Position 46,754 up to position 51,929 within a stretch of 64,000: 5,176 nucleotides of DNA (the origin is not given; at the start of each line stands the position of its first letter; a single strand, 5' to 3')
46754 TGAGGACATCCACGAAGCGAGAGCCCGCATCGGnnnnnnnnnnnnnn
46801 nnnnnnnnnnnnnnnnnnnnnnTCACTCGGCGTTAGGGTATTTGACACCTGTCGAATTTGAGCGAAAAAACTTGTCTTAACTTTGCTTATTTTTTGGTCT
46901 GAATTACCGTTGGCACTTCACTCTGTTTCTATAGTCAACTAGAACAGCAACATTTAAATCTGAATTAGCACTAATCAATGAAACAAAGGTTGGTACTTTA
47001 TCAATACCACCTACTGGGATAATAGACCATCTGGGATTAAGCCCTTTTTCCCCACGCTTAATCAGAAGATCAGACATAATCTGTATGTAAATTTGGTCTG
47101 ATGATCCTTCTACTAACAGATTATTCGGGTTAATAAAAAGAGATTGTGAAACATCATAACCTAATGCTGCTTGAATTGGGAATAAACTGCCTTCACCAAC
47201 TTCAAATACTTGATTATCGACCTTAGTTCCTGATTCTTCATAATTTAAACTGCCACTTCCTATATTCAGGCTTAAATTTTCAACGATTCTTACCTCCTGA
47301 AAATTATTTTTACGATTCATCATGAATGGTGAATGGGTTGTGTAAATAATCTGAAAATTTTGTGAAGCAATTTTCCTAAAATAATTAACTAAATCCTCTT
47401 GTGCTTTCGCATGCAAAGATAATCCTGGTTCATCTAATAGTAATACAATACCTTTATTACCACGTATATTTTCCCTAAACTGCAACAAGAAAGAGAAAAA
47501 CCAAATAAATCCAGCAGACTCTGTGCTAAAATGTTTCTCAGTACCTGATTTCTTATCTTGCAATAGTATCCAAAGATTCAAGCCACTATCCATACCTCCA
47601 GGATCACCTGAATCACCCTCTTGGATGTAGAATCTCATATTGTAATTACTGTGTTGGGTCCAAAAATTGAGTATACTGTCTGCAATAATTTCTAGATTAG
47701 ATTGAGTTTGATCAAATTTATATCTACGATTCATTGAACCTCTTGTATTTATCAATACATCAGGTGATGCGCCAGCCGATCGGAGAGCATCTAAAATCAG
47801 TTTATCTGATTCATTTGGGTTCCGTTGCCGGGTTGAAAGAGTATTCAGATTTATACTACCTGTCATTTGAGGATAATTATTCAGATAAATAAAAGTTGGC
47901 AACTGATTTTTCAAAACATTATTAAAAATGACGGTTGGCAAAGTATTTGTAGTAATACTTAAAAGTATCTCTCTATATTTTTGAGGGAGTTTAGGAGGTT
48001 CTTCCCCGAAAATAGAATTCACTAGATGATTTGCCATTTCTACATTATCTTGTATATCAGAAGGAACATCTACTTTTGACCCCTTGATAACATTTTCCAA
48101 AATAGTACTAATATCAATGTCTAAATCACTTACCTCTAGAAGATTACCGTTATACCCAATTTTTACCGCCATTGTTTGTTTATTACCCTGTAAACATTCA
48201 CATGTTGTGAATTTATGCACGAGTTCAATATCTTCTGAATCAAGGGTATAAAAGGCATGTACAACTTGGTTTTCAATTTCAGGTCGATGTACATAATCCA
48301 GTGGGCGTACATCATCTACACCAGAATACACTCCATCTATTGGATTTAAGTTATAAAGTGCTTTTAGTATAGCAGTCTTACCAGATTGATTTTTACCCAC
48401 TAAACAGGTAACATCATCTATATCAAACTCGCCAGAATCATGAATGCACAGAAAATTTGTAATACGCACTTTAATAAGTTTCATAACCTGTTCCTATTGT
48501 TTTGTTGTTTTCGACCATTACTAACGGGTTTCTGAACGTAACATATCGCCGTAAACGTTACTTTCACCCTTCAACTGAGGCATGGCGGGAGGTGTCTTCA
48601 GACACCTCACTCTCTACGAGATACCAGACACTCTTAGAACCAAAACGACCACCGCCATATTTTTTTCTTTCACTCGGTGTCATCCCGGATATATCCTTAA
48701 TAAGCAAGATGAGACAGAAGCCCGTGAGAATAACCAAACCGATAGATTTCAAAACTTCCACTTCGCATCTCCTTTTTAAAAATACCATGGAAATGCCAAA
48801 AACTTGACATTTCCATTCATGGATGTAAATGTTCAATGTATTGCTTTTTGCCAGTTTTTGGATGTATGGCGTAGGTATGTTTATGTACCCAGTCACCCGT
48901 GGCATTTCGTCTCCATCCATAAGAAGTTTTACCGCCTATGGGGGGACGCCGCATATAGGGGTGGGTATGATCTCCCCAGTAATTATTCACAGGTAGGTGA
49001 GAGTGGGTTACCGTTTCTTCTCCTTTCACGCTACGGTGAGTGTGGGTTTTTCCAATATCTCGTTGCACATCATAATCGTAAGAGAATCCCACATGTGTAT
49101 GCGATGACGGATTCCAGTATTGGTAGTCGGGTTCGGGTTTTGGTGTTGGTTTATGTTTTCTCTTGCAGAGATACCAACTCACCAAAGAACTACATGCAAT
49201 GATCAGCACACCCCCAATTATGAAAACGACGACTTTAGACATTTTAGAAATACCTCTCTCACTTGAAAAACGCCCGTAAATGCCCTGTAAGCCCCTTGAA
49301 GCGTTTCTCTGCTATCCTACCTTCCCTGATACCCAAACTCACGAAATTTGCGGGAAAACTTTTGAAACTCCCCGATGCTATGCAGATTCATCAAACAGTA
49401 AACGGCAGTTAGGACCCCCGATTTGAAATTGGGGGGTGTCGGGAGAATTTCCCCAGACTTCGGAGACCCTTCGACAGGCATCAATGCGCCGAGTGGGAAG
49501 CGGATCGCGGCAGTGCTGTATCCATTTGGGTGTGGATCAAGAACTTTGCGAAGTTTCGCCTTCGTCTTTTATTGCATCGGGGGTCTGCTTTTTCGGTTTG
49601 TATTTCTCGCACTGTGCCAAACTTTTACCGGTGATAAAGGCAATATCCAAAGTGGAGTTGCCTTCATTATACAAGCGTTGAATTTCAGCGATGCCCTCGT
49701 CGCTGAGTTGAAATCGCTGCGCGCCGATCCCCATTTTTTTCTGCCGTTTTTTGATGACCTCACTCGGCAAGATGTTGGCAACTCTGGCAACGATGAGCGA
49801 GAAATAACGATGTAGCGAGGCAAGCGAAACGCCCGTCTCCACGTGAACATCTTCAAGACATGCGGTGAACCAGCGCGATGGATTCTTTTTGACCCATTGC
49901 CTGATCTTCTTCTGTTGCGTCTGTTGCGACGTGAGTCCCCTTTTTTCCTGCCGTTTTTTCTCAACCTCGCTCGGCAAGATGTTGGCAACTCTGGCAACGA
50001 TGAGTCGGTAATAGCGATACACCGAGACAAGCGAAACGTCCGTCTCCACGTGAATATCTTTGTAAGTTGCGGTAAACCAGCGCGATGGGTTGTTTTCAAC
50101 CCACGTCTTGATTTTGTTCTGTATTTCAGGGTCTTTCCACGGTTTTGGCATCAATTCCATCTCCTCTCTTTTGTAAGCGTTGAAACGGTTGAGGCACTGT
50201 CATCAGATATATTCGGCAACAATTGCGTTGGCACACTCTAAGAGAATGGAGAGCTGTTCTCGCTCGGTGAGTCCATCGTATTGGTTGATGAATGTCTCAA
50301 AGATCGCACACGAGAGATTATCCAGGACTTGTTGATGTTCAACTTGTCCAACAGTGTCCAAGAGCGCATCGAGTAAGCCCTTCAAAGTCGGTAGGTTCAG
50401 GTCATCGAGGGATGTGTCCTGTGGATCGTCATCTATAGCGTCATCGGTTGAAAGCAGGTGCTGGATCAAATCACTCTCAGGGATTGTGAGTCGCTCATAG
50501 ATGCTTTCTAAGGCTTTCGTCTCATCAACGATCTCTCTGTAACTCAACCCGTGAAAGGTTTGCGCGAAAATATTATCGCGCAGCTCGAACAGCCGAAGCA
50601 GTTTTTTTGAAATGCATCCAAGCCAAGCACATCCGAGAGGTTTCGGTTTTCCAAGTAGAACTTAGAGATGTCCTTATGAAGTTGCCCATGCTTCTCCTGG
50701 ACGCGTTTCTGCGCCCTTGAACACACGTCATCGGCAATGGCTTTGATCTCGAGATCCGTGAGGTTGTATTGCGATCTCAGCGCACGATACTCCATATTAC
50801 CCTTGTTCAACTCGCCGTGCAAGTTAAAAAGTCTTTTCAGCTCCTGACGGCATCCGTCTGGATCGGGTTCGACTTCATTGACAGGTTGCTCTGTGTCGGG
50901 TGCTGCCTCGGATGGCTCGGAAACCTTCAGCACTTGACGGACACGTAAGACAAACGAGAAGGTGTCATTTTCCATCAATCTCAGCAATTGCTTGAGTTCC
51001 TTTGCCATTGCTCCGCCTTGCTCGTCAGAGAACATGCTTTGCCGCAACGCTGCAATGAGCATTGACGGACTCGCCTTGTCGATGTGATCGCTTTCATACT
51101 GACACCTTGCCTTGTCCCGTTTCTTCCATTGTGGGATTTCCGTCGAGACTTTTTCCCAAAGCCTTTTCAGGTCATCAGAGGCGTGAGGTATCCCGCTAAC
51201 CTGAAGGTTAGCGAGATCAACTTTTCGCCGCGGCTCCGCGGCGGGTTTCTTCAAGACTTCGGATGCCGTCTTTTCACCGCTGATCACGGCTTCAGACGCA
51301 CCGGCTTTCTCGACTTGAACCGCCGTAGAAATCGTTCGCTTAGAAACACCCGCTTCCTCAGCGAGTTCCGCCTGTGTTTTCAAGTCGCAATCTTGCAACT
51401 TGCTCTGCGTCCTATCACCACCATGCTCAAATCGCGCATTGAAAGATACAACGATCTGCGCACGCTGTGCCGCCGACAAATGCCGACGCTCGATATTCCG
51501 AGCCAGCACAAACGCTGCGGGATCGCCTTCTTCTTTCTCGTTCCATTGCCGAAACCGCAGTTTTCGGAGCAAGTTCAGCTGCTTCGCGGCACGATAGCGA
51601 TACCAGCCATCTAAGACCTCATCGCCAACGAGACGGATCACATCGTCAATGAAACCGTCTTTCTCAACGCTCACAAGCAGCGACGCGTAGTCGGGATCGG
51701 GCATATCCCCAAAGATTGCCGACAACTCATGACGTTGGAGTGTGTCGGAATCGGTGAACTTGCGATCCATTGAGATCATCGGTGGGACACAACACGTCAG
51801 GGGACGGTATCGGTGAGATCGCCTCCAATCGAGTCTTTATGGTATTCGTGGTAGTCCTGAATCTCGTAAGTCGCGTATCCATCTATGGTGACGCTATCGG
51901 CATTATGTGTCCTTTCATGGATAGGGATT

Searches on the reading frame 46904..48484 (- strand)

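Call 12: search_protein_families(library=pfam, proteins=[window:46904-48484:-], max_evalue=0.001)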
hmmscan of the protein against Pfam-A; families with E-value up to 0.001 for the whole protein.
window:46904-48484:- (526 aa): 5 families
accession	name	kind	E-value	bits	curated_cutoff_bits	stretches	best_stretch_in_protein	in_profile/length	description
PF13175.12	AAA_15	-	2e-26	94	32.1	1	1-388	1-373/374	AAA ATPase domain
PF13304.12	AAA_21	-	9.1e-16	59.2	27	1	331-390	247-304/304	AAA domain, putative AbiEii toxin, Type IV TA system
PF02463.25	SMC_N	-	6.9e-06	26.1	40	0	3-46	2-48/220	RecF/RecN/SMC N terminal domain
PF20469.4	OLD-like_TOPRIM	-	0.00014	22.8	23.2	1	456-517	7-65/67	Overcoming lysogenization defect protein-like, TOPRIM domain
PF13476.12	AAA_23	-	0.00033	21.8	27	1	5-43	1-39/201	AAA domain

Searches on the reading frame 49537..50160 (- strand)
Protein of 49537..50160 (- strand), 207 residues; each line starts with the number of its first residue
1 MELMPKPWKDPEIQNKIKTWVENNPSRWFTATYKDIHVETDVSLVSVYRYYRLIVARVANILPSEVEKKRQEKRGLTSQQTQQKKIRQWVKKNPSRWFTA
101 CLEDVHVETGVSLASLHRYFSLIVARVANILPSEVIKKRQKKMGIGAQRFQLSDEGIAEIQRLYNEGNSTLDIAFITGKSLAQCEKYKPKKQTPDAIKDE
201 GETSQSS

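Call 16: search_protein_families(library=pfam, proteins=[window:49537-50160:-], max_evalue=0.01)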
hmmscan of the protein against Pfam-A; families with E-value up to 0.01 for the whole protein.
window:49537-50160:- (207 aa): 2 families
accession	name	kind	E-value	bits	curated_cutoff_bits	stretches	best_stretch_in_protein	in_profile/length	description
PF02796.21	HTH_7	-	0.00014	22.4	23.8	0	152-190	6-44/45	Helix-turn-helix domain of resolvase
PF24014.1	DUF7328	-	0.009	16.7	27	0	53-82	10-41/60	Family of unknown function (DUF7328)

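Call 84: search_protein_families(library=ncbifam, proteins=[window:49537-50160:-], max_evalue=0.001)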
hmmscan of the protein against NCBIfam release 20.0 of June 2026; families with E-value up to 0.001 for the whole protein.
window:49537-50160:- (207 aa): 0 families

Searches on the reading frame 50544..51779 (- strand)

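Call 12: search_protein_families(library=pfam, proteins=[window:50544-51779:-], max_evalue=0.001)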
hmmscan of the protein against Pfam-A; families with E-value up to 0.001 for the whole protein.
window:50544-51779:- (411 aa): 0 families

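Call 17: search_protein_families(library=phrogs, proteins=[window:50544-51779:-], max_evalue=0.001)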
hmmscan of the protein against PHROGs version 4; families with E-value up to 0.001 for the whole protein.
window:50544-51779:- (411 aa): 3 families
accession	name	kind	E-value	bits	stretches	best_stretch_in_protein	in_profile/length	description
phrog_21315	-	unknown function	2.5e-11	44.2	1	8-165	9-163/415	-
phrog_4715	-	DNA, RNA and nucleotide metabolism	9.2e-07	28.6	1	23-173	163-326/630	ParB-like partition protein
phrog_17439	-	unknown function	2.1e-06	28.4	1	26-179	33-187/240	-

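Call 84: search_protein_families(library=ncbifam, proteins=[window:50544-51779:-], max_evalue=0.001)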
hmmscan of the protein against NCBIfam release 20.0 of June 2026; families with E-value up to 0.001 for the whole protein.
window:50544-51779:- (411 aa): 0 families
